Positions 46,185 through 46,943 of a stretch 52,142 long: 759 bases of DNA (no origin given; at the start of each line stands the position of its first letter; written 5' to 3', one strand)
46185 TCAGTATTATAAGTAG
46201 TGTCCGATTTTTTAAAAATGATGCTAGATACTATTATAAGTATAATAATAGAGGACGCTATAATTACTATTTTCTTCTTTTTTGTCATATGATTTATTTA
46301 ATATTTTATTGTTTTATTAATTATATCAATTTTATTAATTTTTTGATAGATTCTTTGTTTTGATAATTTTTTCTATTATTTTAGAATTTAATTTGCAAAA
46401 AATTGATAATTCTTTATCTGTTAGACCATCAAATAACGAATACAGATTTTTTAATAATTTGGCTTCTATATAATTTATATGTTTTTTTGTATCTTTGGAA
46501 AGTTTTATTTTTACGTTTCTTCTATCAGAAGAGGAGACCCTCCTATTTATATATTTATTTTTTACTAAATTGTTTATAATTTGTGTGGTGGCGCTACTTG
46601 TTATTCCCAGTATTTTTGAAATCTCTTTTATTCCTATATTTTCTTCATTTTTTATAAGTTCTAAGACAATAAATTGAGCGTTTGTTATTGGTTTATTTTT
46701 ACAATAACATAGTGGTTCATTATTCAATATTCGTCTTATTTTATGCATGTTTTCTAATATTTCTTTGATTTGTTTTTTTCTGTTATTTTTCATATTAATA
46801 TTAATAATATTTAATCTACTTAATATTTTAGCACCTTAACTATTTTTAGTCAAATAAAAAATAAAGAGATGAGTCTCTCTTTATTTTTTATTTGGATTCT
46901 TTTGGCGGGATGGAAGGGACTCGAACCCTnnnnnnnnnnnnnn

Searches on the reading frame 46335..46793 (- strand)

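Call 18: search_protein_families(library=pfam, proteins=[window:46335-46793:-], max_evalue=0.001)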
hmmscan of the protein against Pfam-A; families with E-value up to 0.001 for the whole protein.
window:46335-46793:- (152 aa): 5 families
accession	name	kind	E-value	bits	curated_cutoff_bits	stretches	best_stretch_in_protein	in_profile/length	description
PF01047.28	MarR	-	3e-13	49.9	24.6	1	36-94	1-59/59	MarR family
PF22381.2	Staph_reg_Sar_Rot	-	6.3e-10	39.4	27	1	32-108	8-84/85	Transcriptional regulator SarA/Rot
PF12802.13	MarR_2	-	8.4e-10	39.1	27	1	36-92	3-60/61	MarR family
PF13412.12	HTH_24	-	7.1e-06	25.9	21.9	1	43-82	8-47/48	Winged helix-turn-helix DNA-binding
PF13463.12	HTH_27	-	0.0003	21.4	22.2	1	37-99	2-65/68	Winged helix DNA-binding domain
